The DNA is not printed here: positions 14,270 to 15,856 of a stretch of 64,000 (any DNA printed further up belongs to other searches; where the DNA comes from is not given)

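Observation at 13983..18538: Putatively DtxR-autoregulated five-gene metal operon pairing a multicopper oxidase and CuA-like cupredoxin with ZIP and NRAMP importers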

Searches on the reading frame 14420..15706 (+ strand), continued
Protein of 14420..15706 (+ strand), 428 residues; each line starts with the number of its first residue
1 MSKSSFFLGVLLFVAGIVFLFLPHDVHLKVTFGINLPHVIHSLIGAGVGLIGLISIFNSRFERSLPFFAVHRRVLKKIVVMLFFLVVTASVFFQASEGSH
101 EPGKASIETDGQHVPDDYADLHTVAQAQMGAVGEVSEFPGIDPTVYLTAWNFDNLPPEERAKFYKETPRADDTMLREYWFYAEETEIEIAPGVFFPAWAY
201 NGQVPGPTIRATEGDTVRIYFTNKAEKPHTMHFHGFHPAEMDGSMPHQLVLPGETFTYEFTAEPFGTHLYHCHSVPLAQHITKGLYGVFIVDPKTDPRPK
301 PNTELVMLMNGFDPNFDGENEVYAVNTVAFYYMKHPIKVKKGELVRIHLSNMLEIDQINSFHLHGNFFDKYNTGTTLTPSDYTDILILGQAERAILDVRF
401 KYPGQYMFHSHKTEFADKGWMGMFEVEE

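Call 39: search_protein_families(library=pfam, proteins=[L050:474-1187:+, L050:1268-2461:+, L050:2436-2861:+, L050:2935-4056:+, L050:4093-4782:-, L050:7187-7612:+, L050:7569-8327:+, L050:8377-8817:+, L050:9255-10436:-], max_evalue=0.001)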
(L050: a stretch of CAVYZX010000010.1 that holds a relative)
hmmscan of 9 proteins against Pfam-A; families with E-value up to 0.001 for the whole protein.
L050:474-1187:+ (237 aa): 1 family
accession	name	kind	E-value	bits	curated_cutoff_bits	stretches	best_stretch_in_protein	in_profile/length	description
PF00072.30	Response_reg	-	7.9e-24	84.4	30.2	1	96-207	1-110/111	Response regulator receiver domain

L050:1268-2461:+ (397 aa): 1 family
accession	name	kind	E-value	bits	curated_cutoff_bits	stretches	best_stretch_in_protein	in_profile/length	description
PF07396.17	Porin_O_P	-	8.8e-05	22.3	20.9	0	59-201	10-143/370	Phosphate-selective porin O and P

L050:2436-2861:+ (141 aa): 2 families
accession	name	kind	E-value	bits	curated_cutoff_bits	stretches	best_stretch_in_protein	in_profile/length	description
PF13473.12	Cupredoxin_1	-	5.3e-08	33.3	27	1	23-131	3-104/104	Cupredoxin-like domain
PF00116.26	COX2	-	6.4e-05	23.3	22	1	57-129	47-117/120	Cytochrome C oxidase subunit II, periplasmic domain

L050:2935-4056:+ (373 aa): 1 family
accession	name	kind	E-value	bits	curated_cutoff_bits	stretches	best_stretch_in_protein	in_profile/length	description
PF06537.16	DHOR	-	3.3e-24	85.6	22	1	183-373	290-499/499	Di-haem oxidoreductase, putative peroxidase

L050:4093-4782:- (229 aa): 3 families
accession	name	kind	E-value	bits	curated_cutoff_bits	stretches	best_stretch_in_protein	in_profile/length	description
PF02742.21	Fe_dep_repr_C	-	4.4e-31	107.2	27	1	68-137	1-70/70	Iron dependent repressor, metal binding and dimerisation domain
PF01325.25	Fe_dep_repress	-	1e-11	45.3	26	1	5-65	4-60/60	Iron dependent repressor, N-terminal DNA binding domain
PF04023.20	FeoA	-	5.9e-09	36.3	23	1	149-221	2-73/74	FeoA domain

L050:7187-7612:+ (141 aa): 0 families

L050:7569-8327:+ (252 aa): 6 families
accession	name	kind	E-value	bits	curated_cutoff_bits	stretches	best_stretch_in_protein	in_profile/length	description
PF01209.24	Ubie_methyltran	-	1.6e-49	168.8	20.1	1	28-250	4-232/233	ubiE/COQ5 methyltransferase family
PF08241.18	Methyltransf_11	-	1.2e-25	90.4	21.2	1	76-167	1-93/95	Methyltransferase domain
PF13649.12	Methyltransf_25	-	8.3e-24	84.6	27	1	76-165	2-97/97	Methyltransferase domain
PF13847.12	Methyltransf_31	-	1.2e-19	70.9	27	1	72-173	4-113/145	Methyltransferase domain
PF08242.18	Methyltransf_12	-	1.7e-13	51.6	30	1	76-166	1-97/98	Methyltransferase domain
PF13489.12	Methyltransf_23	-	3e-11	43.8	27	1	62-176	12-123/164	Methyltransferase domain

L050:8377-8817:+ (146 aa): 0 families

L050:9255-10436:- (393 aa): 1 family
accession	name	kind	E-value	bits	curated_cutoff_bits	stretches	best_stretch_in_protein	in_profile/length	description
PF02515.22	CoA_transf_3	-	8.6e-137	456.6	23.3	1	5-369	1-366/366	CoA-transferase family III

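Call 98: search_protein_families(library=pfam, alignment_id=A4, max_evalue=0.01)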
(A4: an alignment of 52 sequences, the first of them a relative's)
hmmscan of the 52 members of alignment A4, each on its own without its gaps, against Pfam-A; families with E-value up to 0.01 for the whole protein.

A. member 1, L039:7115-7486:+ (123 aa): 2 families
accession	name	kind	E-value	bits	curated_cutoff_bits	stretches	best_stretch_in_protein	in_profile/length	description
PF13473.12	Cupredoxin_1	-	2.9e-09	37.3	27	1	11-122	4-104/104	Cupredoxin-like domain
PF00127.26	Copper-bind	-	0.00013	22.8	21.2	1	86-123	64-99/99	Copper binding proteins, plastocyanin/azurin family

B. families by the number of members that match (of 52 scanned): 8 families
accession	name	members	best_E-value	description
PF13473.12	Cupredoxin_1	46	1.7e-10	Cupredoxin-like domain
PF00127.26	Copper-bind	45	8.8e-08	Copper binding proteins, plastocyanin/azurin family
PF07732.21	Cu-oxidase_3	1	4.2e-05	Multicopper oxidase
PF00394.28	Cu-oxidase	1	0.0032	Multicopper oxidase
PF00868.26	Transglut_N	1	0.005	Transglutaminase family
PF16222.10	DUF4881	1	0.0063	Domain of unknown function (DUF4881)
PF21760.3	SecD_1st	1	0.0082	Protein translocase subunit SecDF, P1 domain, N-terminal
PF18614.7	RNase_II_C_S1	1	0.0089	RNase II-type exonuclease C-terminal S1 domain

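Call 101: search_protein_families(library=pfam, alignment_id=A5, max_evalue=0.001)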
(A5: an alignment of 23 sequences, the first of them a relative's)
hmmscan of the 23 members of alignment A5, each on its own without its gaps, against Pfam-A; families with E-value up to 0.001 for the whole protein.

A. member 1, L008:8081-8923:+ (280 aa): 0 families

B. families by the number of members that match (of 23 scanned): 14 families
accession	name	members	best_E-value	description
PF01566.24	Nramp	10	8.1e-134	Natural resistance-associated macrophage protein-like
PF01209.24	Ubie_methyltran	3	3.1e-46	ubiE/COQ5 methyltransferase family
PF13847.12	Methyltransf_31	3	6.7e-18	Methyltransferase domain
PF08241.18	Methyltransf_11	2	1.2e-24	Methyltransferase domain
PF13649.12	Methyltransf_25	2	3.2e-23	Methyltransferase domain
PF13557.12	Phenol_MetA_deg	2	8.1e-17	Putative MetA-pathway of phenol degradation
PF13489.12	Methyltransf_23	2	3.9e-11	Methyltransferase domain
PF13473.12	Cupredoxin_1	2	1.5e-09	Cupredoxin-like domain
PF01297.22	ZnuA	1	1.5e-79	Zinc-uptake complex component A periplasmic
PF04264.18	YceI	1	2.4e-27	YceI-like domain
PF00127.26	Copper-bind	1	4.8e-18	Copper binding proteins, plastocyanin/azurin family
PF08242.18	Methyltransf_12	1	4.7e-14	Methyltransferase domain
PF05148.21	Methyltransf_8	1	0.00011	Hypothetical methyltransferase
PF05175.20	MTS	1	0.00035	Methyltransferase small domain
